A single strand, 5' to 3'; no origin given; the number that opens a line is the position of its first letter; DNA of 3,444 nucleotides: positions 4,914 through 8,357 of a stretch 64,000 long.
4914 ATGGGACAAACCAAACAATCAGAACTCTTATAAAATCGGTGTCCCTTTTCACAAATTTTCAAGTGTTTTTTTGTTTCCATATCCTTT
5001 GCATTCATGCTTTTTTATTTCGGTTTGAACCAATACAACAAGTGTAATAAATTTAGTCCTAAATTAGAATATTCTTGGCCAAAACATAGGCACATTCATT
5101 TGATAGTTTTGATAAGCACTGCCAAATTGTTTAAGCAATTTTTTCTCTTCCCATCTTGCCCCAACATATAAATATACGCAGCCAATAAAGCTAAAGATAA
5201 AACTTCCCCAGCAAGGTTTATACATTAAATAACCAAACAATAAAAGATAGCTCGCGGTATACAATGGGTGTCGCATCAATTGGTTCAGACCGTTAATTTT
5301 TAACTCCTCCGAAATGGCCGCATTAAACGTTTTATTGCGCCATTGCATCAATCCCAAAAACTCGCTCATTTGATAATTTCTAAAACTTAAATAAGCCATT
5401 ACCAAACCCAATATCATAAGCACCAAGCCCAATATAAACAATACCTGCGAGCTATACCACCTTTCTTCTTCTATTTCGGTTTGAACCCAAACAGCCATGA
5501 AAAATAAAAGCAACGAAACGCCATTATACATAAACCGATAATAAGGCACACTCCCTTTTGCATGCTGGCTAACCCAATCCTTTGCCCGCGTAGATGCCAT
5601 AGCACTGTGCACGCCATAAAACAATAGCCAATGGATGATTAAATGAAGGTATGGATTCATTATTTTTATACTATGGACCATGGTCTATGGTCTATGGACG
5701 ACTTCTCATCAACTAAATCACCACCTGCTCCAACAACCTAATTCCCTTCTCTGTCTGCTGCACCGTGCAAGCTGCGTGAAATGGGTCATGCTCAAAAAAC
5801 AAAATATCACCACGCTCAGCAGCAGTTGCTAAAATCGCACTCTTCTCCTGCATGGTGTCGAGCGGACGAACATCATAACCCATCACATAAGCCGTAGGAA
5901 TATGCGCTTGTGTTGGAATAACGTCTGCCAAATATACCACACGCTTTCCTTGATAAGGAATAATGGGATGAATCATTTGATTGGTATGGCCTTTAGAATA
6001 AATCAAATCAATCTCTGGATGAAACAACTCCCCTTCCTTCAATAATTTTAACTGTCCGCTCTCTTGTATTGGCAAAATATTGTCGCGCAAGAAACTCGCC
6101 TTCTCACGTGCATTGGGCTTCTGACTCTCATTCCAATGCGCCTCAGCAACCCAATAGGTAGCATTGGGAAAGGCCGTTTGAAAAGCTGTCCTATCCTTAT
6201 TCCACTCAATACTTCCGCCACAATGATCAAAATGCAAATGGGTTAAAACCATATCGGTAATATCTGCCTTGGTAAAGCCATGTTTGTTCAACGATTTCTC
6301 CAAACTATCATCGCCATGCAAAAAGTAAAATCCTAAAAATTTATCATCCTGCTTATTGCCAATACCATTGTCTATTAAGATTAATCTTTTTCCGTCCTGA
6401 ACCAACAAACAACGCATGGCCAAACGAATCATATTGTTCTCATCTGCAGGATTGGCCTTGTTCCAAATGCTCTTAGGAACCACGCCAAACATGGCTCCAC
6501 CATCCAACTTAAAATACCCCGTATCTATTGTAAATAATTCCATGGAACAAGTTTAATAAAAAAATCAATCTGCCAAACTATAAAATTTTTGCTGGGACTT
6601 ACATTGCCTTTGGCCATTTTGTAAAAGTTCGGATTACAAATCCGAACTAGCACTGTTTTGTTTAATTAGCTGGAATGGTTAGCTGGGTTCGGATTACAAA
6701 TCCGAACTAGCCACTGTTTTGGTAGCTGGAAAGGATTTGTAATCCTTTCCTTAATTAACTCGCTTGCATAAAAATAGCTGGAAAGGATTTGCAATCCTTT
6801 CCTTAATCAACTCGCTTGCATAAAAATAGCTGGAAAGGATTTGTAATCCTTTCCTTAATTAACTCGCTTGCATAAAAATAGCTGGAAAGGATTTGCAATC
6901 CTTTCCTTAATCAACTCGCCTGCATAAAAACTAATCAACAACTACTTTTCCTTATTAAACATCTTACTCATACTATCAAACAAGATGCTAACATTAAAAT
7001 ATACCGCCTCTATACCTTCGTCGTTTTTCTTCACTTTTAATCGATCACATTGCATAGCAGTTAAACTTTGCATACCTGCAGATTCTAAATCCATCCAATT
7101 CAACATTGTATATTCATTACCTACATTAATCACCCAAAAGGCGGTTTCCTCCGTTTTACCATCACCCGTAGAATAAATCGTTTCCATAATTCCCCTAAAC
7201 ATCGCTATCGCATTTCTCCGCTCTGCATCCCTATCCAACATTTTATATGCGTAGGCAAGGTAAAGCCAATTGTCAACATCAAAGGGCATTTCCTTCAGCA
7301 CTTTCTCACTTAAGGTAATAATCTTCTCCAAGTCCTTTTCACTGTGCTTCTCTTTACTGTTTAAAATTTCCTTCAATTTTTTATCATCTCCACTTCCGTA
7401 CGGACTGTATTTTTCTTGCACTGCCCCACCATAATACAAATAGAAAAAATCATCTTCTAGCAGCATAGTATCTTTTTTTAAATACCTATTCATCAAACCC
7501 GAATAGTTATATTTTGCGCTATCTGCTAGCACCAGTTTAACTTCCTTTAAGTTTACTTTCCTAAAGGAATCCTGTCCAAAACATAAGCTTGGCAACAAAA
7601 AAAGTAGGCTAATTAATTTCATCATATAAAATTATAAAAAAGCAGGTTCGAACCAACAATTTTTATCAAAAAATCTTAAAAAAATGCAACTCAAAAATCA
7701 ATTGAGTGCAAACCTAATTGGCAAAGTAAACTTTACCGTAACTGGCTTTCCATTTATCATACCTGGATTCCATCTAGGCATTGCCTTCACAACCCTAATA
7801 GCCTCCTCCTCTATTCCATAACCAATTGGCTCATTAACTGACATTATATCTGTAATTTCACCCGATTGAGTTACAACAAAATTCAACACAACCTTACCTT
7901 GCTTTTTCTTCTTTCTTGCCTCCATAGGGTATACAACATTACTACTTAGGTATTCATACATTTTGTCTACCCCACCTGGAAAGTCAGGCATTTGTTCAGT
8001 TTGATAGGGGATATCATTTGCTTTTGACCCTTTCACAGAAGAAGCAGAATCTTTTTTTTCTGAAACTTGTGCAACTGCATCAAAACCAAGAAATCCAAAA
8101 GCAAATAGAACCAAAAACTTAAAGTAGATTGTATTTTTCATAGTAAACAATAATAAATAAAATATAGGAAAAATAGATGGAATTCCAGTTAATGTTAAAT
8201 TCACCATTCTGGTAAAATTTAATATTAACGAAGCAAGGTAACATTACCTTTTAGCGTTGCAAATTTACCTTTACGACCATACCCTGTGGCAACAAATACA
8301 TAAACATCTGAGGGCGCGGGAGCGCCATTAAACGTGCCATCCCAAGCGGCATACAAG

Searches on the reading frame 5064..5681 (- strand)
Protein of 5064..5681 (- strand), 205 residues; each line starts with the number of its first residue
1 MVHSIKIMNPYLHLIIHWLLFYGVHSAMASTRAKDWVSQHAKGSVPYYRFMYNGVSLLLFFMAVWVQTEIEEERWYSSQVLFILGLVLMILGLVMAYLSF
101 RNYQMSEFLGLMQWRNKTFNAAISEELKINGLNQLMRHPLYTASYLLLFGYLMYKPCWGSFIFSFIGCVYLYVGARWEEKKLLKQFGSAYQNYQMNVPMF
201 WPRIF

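Call 80: search_protein_families(library=pfam, proteins=[window:5064-5681:-], max_evalue=0.00001)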
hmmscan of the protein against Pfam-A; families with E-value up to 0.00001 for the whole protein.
window:5064-5681:- (205 aa): 2 families
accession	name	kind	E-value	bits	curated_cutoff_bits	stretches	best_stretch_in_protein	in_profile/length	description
PF07298.16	NnrU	-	1.1e-07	32.1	24.7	1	14-183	2-146/188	NnrU protein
PF04191.18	PEMT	-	2.9e-06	28.1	25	1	82-187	3-103/105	Phospholipid methyltransferase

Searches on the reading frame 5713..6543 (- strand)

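Call 80: search_protein_families(library=pfam, proteins=[window:5713-6543:-], max_evalue=0.00001)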
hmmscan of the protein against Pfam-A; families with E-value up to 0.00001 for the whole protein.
window:5713-6543:- (276 aa): 1 family
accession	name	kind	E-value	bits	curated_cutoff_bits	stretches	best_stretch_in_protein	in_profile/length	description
PF00753.33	Lactamase_B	-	6e-14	52.9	22.7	1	45-252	8-196/196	Metallo-beta-lactamase superfamily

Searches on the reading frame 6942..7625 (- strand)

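Call 8: search_protein_families(library=pfam, proteins=[window:6942-7625:-])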
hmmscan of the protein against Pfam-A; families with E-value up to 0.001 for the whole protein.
window:6942-7625:- (227 aa): 1 family
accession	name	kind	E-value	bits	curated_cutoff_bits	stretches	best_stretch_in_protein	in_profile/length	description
PF16266.10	DUF4919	-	2.4e-43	148.7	29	1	36-211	9-186/186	Domain of unknown function (DUF4919)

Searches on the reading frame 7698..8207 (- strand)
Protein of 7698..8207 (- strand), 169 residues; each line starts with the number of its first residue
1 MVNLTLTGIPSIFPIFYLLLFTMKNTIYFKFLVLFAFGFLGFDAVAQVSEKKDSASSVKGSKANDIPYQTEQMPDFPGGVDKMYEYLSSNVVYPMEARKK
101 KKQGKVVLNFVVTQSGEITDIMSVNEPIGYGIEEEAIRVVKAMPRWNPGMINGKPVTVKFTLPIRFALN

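Call 8: search_protein_families(library=pfam, proteins=[window:7698-8207:-])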
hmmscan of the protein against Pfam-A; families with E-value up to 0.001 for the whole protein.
window:7698-8207:- (169 aa): 1 family
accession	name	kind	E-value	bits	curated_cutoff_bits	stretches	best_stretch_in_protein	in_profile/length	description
PF03544.19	TonB_C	-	4.7e-20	72.3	24.6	1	90-168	2-79/79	Gram-negative bacterial TonB protein C-terminal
